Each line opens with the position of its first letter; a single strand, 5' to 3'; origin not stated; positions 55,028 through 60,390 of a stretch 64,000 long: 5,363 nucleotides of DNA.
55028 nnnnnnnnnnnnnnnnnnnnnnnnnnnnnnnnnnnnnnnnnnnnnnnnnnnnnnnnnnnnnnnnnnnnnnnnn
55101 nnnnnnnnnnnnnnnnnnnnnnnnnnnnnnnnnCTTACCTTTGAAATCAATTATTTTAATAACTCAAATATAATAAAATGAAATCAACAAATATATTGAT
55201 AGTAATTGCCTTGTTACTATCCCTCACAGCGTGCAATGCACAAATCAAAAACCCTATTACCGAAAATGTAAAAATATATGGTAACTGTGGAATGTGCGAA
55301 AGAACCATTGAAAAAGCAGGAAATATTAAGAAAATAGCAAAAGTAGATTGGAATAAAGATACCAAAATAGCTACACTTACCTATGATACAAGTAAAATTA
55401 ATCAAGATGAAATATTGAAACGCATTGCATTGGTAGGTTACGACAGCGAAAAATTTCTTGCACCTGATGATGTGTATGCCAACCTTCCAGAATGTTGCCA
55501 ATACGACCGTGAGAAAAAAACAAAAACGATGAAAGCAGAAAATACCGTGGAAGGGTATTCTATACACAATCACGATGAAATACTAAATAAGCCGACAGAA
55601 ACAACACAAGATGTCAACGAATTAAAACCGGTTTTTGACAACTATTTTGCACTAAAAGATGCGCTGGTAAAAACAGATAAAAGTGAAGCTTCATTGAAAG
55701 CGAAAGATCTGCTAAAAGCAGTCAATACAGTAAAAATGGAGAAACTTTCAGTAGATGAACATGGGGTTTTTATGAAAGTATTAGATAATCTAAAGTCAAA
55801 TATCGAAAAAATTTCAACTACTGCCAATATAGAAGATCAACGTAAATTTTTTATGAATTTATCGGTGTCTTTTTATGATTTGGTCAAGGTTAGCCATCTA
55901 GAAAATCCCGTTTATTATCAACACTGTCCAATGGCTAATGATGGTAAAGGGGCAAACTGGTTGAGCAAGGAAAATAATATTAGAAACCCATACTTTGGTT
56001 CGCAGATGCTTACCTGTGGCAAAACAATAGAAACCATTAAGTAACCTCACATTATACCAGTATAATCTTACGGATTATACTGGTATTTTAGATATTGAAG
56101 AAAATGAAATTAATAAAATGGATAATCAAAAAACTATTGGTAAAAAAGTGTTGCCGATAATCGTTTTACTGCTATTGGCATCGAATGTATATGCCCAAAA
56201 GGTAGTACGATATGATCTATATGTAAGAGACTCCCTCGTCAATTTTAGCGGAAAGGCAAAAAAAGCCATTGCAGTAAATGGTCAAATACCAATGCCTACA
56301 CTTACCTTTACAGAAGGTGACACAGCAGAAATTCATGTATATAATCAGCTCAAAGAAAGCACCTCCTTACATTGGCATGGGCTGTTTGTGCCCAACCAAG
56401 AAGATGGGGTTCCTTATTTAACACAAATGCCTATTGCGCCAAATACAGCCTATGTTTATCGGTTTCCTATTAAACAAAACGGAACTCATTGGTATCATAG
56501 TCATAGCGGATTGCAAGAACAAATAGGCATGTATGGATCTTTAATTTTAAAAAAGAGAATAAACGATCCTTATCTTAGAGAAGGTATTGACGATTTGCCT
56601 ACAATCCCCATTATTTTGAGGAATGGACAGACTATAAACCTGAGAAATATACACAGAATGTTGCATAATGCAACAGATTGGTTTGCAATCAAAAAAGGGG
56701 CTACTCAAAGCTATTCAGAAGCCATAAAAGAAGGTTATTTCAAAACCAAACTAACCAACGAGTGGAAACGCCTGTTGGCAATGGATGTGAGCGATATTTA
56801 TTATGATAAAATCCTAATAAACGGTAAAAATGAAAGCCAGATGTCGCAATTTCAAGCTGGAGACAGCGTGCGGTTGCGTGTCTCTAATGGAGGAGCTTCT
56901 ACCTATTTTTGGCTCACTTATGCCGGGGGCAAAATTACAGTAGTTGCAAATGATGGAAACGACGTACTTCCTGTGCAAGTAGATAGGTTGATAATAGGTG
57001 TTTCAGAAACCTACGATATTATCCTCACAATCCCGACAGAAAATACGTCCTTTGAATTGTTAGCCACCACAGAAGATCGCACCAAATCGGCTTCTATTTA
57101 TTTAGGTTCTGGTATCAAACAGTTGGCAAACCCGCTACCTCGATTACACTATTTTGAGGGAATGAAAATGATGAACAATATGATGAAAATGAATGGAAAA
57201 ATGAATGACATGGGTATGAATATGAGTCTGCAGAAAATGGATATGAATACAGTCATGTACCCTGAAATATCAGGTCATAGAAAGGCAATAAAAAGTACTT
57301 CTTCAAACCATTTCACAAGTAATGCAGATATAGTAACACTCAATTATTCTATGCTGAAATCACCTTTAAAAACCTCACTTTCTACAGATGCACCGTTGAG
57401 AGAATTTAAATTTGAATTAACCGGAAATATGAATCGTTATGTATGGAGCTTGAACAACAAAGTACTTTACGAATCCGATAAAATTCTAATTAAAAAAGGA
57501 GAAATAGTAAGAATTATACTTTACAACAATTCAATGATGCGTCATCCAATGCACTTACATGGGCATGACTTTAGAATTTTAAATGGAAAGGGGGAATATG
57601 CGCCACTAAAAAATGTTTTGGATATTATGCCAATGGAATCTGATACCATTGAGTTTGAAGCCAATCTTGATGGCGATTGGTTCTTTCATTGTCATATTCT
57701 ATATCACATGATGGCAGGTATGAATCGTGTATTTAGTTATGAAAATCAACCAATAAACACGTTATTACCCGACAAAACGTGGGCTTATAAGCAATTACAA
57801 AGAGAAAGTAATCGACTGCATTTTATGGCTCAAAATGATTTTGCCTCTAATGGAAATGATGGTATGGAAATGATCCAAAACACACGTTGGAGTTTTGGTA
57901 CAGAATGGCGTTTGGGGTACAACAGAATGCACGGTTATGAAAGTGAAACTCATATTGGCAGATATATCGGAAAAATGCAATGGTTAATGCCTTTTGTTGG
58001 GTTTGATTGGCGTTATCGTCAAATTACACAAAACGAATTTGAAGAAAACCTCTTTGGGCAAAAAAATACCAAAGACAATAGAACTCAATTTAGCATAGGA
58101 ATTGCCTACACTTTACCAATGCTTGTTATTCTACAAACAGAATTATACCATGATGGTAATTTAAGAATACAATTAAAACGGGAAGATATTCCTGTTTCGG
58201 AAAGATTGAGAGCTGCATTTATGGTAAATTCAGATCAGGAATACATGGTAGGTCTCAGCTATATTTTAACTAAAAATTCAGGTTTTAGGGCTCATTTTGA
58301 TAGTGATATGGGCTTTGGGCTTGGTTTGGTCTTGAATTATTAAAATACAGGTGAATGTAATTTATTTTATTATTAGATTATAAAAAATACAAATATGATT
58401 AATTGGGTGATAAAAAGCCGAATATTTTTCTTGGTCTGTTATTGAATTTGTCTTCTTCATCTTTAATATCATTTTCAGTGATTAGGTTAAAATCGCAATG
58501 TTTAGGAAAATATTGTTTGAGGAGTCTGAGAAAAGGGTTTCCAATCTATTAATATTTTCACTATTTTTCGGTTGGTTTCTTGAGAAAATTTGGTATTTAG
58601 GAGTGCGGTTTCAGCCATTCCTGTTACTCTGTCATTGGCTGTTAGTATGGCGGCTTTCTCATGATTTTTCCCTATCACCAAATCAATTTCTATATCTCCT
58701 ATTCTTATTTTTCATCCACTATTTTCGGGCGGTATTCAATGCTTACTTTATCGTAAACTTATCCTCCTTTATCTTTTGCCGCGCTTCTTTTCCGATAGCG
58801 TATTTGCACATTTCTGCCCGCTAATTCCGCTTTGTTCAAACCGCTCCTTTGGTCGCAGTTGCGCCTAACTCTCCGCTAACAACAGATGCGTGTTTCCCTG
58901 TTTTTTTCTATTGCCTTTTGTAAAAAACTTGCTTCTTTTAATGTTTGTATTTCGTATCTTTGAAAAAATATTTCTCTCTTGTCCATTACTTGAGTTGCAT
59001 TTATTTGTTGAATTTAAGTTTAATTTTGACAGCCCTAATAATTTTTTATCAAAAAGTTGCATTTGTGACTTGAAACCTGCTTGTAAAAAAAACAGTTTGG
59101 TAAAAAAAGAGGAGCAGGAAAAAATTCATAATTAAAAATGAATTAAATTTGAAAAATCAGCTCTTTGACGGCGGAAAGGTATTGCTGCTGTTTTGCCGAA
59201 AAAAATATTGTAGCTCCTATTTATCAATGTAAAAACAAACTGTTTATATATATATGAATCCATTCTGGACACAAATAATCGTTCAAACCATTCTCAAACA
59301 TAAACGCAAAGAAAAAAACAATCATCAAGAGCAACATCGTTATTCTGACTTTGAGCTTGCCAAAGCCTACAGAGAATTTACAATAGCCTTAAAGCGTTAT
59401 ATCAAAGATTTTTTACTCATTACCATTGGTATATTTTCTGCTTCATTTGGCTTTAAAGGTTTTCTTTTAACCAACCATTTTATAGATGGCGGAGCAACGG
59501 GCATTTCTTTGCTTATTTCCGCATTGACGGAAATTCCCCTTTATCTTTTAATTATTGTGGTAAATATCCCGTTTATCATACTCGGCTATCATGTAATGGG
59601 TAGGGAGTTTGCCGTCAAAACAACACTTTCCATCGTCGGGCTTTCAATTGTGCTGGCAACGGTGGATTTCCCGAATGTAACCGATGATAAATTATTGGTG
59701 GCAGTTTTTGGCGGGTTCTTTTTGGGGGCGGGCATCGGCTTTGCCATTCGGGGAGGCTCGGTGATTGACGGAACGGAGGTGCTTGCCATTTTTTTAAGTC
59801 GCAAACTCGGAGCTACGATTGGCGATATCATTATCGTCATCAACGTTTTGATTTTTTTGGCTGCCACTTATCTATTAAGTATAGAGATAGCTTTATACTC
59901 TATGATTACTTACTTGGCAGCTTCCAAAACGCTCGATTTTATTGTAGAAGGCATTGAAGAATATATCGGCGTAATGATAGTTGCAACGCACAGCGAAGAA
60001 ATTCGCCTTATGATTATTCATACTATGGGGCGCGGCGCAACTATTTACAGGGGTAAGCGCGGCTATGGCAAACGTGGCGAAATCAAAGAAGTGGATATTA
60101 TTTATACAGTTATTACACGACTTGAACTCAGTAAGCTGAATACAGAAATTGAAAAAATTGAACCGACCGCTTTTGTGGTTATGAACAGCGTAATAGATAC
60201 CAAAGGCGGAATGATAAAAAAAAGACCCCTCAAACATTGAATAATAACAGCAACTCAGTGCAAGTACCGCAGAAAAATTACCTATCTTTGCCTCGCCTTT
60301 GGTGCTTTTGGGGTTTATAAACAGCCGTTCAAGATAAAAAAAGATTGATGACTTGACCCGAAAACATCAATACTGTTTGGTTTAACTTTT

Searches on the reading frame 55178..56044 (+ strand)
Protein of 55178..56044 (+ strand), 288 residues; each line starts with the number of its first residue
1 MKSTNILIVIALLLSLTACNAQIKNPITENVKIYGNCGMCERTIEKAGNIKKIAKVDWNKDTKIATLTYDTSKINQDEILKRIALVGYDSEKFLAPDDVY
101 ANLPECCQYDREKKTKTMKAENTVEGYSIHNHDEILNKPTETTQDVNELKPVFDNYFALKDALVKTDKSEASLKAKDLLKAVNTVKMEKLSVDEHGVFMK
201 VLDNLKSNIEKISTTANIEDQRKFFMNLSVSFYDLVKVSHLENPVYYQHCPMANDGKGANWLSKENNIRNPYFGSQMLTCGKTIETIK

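Call 9: search_protein_families(library=pfam, proteins=[window:55178-56044:+])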
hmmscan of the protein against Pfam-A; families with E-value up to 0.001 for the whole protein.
window:55178-56044:+ (288 aa): 1 family
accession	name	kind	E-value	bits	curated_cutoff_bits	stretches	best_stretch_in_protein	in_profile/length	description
PF11827.13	DUF3347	-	6.1e-24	85.2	25.5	1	152-241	1-90/93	Protein of unknown function (DUF3347)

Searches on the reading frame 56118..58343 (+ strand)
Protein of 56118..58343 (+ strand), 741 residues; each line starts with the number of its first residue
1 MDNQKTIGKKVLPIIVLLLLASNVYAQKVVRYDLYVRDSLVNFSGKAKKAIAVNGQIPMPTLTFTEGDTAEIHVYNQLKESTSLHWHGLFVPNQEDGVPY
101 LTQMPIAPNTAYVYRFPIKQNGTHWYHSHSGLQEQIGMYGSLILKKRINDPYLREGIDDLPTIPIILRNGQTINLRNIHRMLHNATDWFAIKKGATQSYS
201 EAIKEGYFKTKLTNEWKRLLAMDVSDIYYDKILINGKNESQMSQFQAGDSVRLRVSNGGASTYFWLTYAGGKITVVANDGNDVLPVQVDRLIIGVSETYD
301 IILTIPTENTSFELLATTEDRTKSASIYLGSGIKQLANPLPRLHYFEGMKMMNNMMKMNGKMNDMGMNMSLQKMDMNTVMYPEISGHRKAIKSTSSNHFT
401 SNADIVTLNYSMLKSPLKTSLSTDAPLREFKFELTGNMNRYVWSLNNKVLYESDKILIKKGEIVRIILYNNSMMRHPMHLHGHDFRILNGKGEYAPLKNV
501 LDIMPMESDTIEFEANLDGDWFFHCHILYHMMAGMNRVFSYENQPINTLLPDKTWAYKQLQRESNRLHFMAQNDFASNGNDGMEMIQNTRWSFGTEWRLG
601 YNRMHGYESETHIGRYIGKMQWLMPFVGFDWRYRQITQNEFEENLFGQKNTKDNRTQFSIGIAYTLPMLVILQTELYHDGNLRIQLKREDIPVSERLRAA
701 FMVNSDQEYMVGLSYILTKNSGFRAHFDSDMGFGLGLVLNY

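Call 9: search_protein_families(library=pfam, proteins=[window:56118-58343:+])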
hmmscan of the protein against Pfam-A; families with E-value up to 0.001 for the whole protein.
window:56118-58343:+ (741 aa): 3 families
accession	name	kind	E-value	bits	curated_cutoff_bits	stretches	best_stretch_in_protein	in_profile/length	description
PF07732.21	Cu-oxidase_3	-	3.6e-43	146.9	21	1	39-147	5-117/119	Multicopper oxidase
PF07731.20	Cu-oxidase_2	-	2.5e-31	108.7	20.4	1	431-543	9-135/137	Multicopper oxidase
PF00394.28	Cu-oxidase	-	3.3e-16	60.2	21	1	216-320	32-137/157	Multicopper oxidase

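Call 13: find_encoding_contigs(protein=window:56118-58343:+, flank=10000, max_places=6)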
Protein window:56118-58343:+ (741 aa): no gene with exactly this product is on record in the collection.

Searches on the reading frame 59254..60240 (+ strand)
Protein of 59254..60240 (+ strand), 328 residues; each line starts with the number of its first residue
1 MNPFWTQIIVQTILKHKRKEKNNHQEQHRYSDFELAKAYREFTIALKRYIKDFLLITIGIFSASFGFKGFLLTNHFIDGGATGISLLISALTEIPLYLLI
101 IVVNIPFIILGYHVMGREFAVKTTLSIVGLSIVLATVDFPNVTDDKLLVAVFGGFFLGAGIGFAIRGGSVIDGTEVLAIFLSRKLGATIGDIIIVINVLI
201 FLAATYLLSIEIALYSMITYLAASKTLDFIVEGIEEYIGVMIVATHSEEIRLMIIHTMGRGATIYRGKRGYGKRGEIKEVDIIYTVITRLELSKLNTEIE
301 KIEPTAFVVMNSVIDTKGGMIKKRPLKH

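Call 20: search_protein_families(library=ncbifam, proteins=[window:59254-60240:+])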
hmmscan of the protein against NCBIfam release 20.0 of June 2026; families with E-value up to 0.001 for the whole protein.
window:59254-60240:+ (328 aa): 2 families
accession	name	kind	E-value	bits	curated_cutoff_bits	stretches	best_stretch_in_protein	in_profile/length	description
NF043063.1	MMSYN1_0411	equivalog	8.7e-05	21.6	550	0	149-209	180-240/498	YitT family ABC transporter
NF003191.0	PRK04164.1-2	equivalog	0.00029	20.4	179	1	274-323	130-179/200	hypothetical protein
